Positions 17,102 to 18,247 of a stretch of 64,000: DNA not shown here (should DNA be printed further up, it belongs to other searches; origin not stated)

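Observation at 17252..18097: Receiver domain fused to an HPF/RaiA-like ribosome-hibernation fold, under a sigma-54 promoter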

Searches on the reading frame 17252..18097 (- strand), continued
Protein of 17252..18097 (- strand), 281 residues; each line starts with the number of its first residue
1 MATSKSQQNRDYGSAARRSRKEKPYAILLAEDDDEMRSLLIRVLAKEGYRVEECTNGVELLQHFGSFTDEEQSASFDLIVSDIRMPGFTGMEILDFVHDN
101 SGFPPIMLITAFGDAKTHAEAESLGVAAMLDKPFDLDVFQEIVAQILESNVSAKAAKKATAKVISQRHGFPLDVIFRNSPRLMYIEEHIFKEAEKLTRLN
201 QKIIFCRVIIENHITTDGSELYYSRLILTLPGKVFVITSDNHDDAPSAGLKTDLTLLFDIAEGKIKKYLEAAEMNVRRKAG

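Call 26: find_encoding_contigs(protein=P0032, flank=8000, max_places=1)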
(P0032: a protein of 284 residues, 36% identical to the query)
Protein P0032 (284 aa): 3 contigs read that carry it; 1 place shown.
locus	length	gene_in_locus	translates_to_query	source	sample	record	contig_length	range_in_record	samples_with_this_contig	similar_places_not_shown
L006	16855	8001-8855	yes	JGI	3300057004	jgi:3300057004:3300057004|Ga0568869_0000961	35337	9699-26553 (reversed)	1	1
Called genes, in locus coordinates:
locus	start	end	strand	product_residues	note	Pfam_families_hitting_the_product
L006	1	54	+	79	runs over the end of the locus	-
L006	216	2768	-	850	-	PF00690:Cation_ATPase_N, PF00122:E1-E2_ATPase, PF00702:Hydrolase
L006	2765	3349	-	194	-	PF02985:HEAT (faint), PF03130:HEAT_PBS (faint), PF13646:HEAT_2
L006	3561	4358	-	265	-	PF01126:Heme_oxygenase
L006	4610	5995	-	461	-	PF00072:Response_reg, PF00158:Sigma54_activat, PF13191:AAA_16 (faint), PF14532:Sigma54_activ_2, PF07728:AAA_5 (weak), PF25601:AAA_lid_14, PF02954:HTH_8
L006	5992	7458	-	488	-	PF00672:HAMP, PF00512:HisKA, PF02518:HATPase_c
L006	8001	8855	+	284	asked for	PF00072:Response_reg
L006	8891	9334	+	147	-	-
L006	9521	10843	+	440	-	PF01566:Nramp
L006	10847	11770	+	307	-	PF00582:Usp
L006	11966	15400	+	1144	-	PF00112:Peptidase_C1, PF18560:Lectin_like, PF17957:Big_7 (faint), PF10342:Kre9_KNH, PF18962:Por_Secre_tail (faint), PF10342:Kre9_KNH, PF13860:FlgD_ig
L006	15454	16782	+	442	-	PF13860:FlgD_ig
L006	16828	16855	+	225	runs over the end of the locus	PF13505:OMP_b-brl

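Call 40: find_related_loci(query=A1, collection=genome_contigs, flank=6000)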
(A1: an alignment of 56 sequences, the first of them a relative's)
Query A1 (281 aa) in genome_contigs; peptide patterns used: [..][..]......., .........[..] (x = any residue, [..] = any of these).
600 stretches matched a pattern (row limit reached: there are more); 575 encode a relative of the query (tblastn E <= 1e-3); the best 80 are kept; 80 distinct loci.
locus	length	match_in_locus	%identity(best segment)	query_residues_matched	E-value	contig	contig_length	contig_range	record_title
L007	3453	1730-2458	36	27-268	4e-41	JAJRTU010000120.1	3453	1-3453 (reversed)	MAG: Gammaproteobacteria bacterium isolate Dive96_bin10.122 k141_1378013, whole genome shotgun sequence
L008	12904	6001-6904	52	14-147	2e-38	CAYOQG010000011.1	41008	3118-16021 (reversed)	MAG TPA_asm: uncultured Phycisphaeraceae bacterium isolate SRP323688_co1_276 genome assembly, contig: NODE_1771_length_4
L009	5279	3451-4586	57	26-270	9e-38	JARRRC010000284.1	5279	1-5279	MAG: Desulfobacterales bacterium isolate Spart_218_MAG scaffold_23229, whole genome shotgun sequence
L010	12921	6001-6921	44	13-165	4e-34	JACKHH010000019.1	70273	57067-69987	MAG: Phycisphaerales bacterium isolate HK-STAS-PLAN-13 HK-STAS-PLAN-13_19, whole genome shotgun sequence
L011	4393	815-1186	48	27-147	8e-34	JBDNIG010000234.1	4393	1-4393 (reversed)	MAG: Rhodopirellula sp. isolate concoct.60.WLB k141_399521, whole genome shotgun sequence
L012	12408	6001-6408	44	27-161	1e-32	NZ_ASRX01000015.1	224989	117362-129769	Chondromyces apiculatus DSM 436 contig15, whole genome shotgun sequence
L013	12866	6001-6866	43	14-159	5e-31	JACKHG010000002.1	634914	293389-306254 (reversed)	MAG: Phycisphaerales bacterium isolate HK-STAS-PLAN-12 HK-STAS-PLAN-12_2, whole genome shotgun sequence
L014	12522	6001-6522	38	14-170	2e-29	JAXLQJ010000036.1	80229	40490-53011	MAG: bacterium isolate STL-UNK1 C4.31.fa-36, whole genome shotgun sequence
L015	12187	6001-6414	43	14-148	9e-29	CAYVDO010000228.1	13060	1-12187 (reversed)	MAG TPA_asm: uncultured bacterium isolate binchicken_co245_204 genome assembly, contig: NODE_5416_length_13060_cov_5.499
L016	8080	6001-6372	43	26-149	3e-27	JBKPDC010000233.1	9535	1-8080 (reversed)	MAG: Thermodesulfobacteriota bacterium isolate GB_EKS_MAG_00034 GB_EKS_000000047386, whole genome shotgun sequence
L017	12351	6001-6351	48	27-143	3e-27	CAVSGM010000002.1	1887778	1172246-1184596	MAG: uncultured delta proteobacterium isolate MFD05684.bin.1.422 genome assembly, contig: contig_34589, whole genome sho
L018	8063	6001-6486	38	1-161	9e-26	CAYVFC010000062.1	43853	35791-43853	MAG TPA_asm: uncultured Sandaracinaceae bacterium isolate binchicken_co178_212 genome assembly, contig: NODE_1387_length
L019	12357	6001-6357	44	27-146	5e-25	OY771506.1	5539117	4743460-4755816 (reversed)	MAG: Phycisphaeraceae bacterium isolate 5ced0416-64b5-4844-9ce5-ab75583fac57 genome assembly, chromosome: 1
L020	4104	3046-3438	42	27-158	4e-24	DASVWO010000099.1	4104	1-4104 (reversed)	MAG TPA_asm: Polyangiaceae bacterium isolate SMAG_U2550 k141_109374, whole genome shotgun sequence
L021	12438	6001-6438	38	19-178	8e-24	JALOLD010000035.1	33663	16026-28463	MAG: Thermoanaerobaculales bacterium isolate Prado016 scaffold_585, whole genome shotgun sequence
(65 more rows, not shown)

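Call 41: list_cluster_members(proteins=[P0001, P0051, P0057, P0069, P0033, P0037, P0040, P0056, P0014])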
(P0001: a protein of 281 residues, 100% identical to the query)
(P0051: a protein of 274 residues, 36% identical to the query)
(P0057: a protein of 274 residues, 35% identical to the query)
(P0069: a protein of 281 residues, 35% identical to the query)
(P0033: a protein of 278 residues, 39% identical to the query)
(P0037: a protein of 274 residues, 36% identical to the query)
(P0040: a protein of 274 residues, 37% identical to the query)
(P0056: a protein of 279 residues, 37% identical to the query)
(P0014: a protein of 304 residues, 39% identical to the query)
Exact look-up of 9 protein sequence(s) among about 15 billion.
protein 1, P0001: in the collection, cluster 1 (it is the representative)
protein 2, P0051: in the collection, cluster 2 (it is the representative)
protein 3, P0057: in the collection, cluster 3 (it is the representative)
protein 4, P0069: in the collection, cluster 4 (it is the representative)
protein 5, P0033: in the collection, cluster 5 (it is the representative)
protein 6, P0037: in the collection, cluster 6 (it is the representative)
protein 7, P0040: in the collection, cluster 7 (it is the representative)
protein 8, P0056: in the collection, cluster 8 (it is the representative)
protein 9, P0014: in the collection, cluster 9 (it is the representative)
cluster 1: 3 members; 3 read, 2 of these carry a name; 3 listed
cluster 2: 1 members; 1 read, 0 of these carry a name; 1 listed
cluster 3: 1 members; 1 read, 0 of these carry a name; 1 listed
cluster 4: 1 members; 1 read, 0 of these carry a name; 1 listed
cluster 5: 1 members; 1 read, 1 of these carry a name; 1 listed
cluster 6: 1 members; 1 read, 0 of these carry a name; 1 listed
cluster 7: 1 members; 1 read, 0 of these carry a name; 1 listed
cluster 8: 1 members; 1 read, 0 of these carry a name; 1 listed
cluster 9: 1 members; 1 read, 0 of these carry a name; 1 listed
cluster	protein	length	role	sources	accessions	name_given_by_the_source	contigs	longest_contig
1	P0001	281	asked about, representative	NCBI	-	-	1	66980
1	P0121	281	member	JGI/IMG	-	CheY-like chemotaxis protein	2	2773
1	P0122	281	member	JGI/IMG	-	CheY-like chemotaxis protein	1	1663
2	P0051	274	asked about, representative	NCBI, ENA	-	-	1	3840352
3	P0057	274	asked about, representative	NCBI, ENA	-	-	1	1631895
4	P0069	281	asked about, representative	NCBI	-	-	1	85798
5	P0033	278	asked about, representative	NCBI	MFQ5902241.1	MAG: response regulator [Candidatus Binatia bacterium]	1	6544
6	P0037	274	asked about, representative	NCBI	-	-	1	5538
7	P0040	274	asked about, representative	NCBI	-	-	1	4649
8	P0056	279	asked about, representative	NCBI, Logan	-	-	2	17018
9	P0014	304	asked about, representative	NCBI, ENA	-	-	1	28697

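Call 56: find_encoding_contigs(protein=P0033, flank=6000, max_places=1)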
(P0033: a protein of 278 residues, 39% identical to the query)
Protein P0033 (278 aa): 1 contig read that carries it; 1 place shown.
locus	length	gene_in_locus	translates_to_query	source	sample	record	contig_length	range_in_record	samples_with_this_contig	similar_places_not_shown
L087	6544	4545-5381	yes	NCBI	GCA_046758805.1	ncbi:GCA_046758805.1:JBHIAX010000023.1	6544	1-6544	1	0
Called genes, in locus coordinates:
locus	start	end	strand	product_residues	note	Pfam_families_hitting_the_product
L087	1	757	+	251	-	PF00158:Sigma54_activat, PF14532:Sigma54_activ_2, PF25601:AAA_lid_14, PF02954:HTH_8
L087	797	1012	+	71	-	-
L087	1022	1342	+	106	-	PF03448:MgtE_N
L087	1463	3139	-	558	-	PF00999:Na_H_Exchanger, PF00571:CBS (weak)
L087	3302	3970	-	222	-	PF02308:MgtC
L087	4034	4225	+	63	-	-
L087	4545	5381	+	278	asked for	PF00072:Response_reg, PF02482:Ribosomal_S30AE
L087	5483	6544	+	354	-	PF00089:Trypsin, PF13365:Trypsin_2, PF00595:PDZ, PF13180:PDZ_2 (weak), PF17820:PDZ_6 (weak)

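Call 57: find_encoding_contigs(protein=P0060, flank=6000, max_places=1)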
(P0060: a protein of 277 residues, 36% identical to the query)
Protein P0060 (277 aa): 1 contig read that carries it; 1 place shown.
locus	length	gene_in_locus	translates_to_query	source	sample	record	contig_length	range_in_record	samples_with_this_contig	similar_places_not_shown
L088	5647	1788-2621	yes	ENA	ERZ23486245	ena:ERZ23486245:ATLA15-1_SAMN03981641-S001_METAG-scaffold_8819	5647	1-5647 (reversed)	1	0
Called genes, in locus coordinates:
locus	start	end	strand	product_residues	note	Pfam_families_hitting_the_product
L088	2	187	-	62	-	?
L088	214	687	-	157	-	PF00072:Response_reg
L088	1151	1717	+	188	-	PF00072:Response_reg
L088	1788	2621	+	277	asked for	PF00072:Response_reg, PF02482:Ribosomal_S30AE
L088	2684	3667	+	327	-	PF10938:YfdX (weak)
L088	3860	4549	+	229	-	PF27746:Small_heat_shock_put, PF00011:HSP20, PF17886:ArsA_HSP20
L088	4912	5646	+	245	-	?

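Call 58: find_encoding_contigs(protein=P0009, flank=8000, max_places=1)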
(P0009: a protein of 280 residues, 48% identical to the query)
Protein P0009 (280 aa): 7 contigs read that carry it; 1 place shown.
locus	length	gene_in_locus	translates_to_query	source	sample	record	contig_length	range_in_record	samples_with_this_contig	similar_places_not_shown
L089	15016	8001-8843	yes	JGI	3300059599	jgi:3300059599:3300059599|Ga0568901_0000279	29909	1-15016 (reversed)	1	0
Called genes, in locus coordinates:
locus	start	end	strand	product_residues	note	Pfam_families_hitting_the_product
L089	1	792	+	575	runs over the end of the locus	PF03486:HI0933_like (faint), PF07992:Pyr_redox_2, PF13450:NAD_binding_8, PF12837:Fer4_6 (faint), PF00037:Fer4 (faint), PF12838:Fer4_7 (weak), PF13237:Fer4_10 (weak), PF14697:Fer4_21 (weak), +1 more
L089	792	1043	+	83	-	-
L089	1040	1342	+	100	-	PF12838:Fer4_7 (faint), PF13187:Fer4_9 (faint), PF13484:Fer4_16 (faint), PF13237:Fer4_10 (weak), PF12797:Fer4_2 (faint), PF12837:Fer4_6 (faint), PF13183:Fer4_8 (weak), PF13534:Fer4_17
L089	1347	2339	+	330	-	PF02754:CCG (faint)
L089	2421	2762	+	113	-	PF02635:DsrE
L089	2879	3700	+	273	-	PF13189:Cytidylate_kin2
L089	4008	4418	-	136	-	-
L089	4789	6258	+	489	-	PF00672:HAMP, PF00512:HisKA, PF02518:HATPase_c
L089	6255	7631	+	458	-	PF00072:Response_reg, PF00158:Sigma54_activat, PF14532:Sigma54_activ_2, PF07728:AAA_5 (weak), PF25601:AAA_lid_14, PF02954:HTH_8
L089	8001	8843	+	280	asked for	PF00072:Response_reg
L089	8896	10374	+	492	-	PF00089:Trypsin, PF13365:Trypsin_2, PF00595:PDZ, PF13180:PDZ_2, PF17820:PDZ_6, PF00595:PDZ (weak), PF13180:PDZ_2, PF17820:PDZ_6 (weak)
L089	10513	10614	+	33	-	-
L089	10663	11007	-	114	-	-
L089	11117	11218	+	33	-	-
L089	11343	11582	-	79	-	PF06305:LapA_dom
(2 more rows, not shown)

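Call 59: find_encoding_contigs(protein=P0011, flank=8000, max_places=1)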
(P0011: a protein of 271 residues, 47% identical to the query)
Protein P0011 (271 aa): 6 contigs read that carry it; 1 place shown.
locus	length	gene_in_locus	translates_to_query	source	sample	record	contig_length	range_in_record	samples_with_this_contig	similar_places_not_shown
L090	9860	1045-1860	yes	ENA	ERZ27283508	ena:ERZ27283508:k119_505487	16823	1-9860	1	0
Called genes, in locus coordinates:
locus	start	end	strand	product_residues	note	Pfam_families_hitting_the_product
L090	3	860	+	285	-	?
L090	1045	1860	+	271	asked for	PF00072:Response_reg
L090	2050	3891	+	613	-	PF02705:K_trans, PF22776:K_trans_C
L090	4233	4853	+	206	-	PF00081:Sod_Fe_N, PF02777:Sod_Fe_C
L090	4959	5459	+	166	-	PF05163:DinB, PF12867:DinB_2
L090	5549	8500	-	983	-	PF17210:SdrD_B (faint), PF17802:SpaA (faint), PF22904:NOMO1-like_2nd (faint), PF12799:LRR_4, PF13620:CarboxypepD_reg, PF13715:CarbopepD_reg_2, PF13620:CarboxypepD_reg, PF13715:CarbopepD_reg_2, +3 more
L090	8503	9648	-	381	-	-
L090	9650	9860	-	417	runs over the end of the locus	PF00515:TPR_1 (faint), PF07719:TPR_2 (faint), PF13181:TPR_8 (faint), PF13424:TPR_12 (faint), PF13428:TPR_14 (faint), PF13432:TPR_16, PF14559:TPR_19, PF03783:CsgG (weak), +2 more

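Call 64: search_protein_families(library=pfam, proteins=[L090:3-860:+, L007:52-885:+, L007:1041-1601:+, L007:1655-2485:+, L009:6-1451:+, L009:1433-2791:+, L009:3379-3834:+, L009:3882-4622:+], max_evalue=0.001)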
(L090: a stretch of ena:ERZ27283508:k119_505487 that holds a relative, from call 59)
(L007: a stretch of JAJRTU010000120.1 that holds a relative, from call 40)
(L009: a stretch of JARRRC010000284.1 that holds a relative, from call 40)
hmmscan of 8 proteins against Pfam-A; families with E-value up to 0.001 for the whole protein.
L090:3-860:+ (285 aa): 6 families
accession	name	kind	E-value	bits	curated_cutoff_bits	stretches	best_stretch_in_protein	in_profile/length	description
PF00158.32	Sigma54_activat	-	1e-55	188.4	20.2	1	1-133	36-168/168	Sigma-54 interaction domain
PF25601.1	AAA_lid_14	-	5.8e-23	81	27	1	138-217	1-80/87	AAA+ ATPase lid domain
PF14532.12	Sigma54_activ_2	-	1.3e-15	58.2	25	1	1-137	35-138/138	Sigma-54 interaction domain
PF02954.25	HTH_8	-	5.4e-15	55.3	22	1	232-269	2-39/42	Bacterial regulatory protein, Fis family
PF07728.20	AAA_5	-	1.4e-05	25.6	22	1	28-108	35-123/139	AAA domain (dynein-related subfamily)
PF20432.4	Xre-like-HTH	-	0.0004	21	25.8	1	239-274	14-48/63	Antitoxin Xre-like helix-turn-helix domain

L007:52-885:+ (277 aa): 0 families

L007:1041-1601:+ (186 aa): 1 family
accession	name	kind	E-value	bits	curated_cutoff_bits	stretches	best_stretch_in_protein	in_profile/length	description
PF00072.30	Response_reg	-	4.6e-22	78.7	30.2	1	61-178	1-110/111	Response regulator receiver domain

L007:1655-2485:+ (276 aa): 2 families
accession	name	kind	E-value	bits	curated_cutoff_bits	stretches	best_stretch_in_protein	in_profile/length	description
PF00072.30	Response_reg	-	1.7e-21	76.9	30.2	1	26-142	1-110/111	Response regulator receiver domain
PF02482.25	Ribosomal_S30AE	-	1.9e-08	35.4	23.7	1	173-273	3-88/88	Sigma 54 modulation protein / S30EA ribosomal protein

L009:6-1451:+ (481 aa): 3 families
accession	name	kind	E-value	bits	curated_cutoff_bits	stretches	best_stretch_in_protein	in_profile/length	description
PF02518.31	HATPase_c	-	2.6e-24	86.2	26.4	1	355-473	2-110/111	Histidine kinase-, DNA gyrase B-, and HSP90-like ATPase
PF00512.31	HisKA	-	4.8e-14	52.6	26.9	1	247-311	2-65/66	His Kinase A (phospho-acceptor) domain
PF00672.30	HAMP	-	4.7e-10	40.1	25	1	173-213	7-47/53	HAMP domain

L009:1433-2791:+ (452 aa): 10 families
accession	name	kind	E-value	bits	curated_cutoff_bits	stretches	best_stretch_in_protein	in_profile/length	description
PF00158.32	Sigma54_activat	-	2.5e-71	239.2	20.2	1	143-309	1-167/168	Sigma-54 interaction domain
PF00072.30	Response_reg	-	1.6e-29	102.8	30.2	1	5-114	1-110/111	Response regulator receiver domain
PF25601.1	AAA_lid_14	-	4.6e-27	94.1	27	1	315-393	1-79/87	AAA+ ATPase lid domain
PF14532.12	Sigma54_activ_2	-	2.7e-23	83.2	25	1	144-314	1-138/138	Sigma-54 interaction domain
PF02954.25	HTH_8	-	1.7e-13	50.5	22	1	410-449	3-42/42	Bacterial regulatory protein, Fis family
PF07728.20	AAA_5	-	6.5e-08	33.1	22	1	167-285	2-123/139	AAA domain (dynein-related subfamily)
PF13191.12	AAA_16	-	3.5e-05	24.8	32.6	1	150-203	9-63/167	AAA ATPase domain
PF07724.20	AAA_2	-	3.9e-05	24.2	27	1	164-292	3-132/166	AAA domain (Cdc48 subfamily)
PF00004.35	AAA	-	0.00011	23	21.2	1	167-300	1-127/131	ATPase family associated with various cellular activities (AAA)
PF01078.27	Mg_chelatase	-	0.00027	20.8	20.3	0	225-284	96-157/207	Magnesium chelatase, subunit ChlI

L009:3379-3834:+ (151 aa): 1 family
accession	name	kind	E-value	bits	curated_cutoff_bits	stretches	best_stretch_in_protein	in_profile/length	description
PF00072.30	Response_reg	-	6.7e-24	84.6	30.2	1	26-143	1-110/111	Response regulator receiver domain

L009:3882-4622:+ (246 aa): 2 families
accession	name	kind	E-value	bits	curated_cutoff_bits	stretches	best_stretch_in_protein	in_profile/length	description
PF00072.30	Response_reg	-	1.3e-13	51.5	30.2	1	37-107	40-110/111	Response regulator receiver domain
PF02482.25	Ribosomal_S30AE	-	1.5e-07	32.5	23.7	1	147-236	12-86/88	Sigma 54 modulation protein / S30EA ribosomal protein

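Call 72: search_protein_families(library=pfam, proteins=[L006:8891-9334:+, L005:8965-9312:-], max_evalue=1)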
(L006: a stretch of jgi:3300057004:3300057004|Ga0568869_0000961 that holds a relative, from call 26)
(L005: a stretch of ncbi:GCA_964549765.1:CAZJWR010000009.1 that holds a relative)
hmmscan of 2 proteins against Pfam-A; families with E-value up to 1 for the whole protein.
L006:8891-9334:+ (147 aa): 4 families
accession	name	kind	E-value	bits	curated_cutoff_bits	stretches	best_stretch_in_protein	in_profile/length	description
PF03446.21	NAD_binding_2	-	0.03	14.8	21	1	18-102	2-83/161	NAD binding domain of 6-phosphogluconate dehydrogenase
PF01008.23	IF-2B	-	0.043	13.5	22.4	1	14-107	15-104/280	Initiation factor 2 subunit family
PF12130.13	bMERB_dom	-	0.083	13.4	24.6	1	50-117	56-121/134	Bivalent Mical/EHBP Rab binding domain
PF22549.1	ARPP-2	-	0.22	11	27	1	58-117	212-270/278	ARPP-2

L005:8965-9312:- (115 aa): 2 families
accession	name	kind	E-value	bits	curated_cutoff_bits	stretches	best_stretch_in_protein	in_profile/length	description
PF08594.15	UPF0300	-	0.015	15.1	25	1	35-59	75-99/212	Uncharacterised protein family (UPF0300)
PF24324.1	MYND_ZMYND11_ZMYD8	-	0.019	15.3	27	1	64-79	7-20/35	ZMYND11/ZMYD8, MYND zinc finger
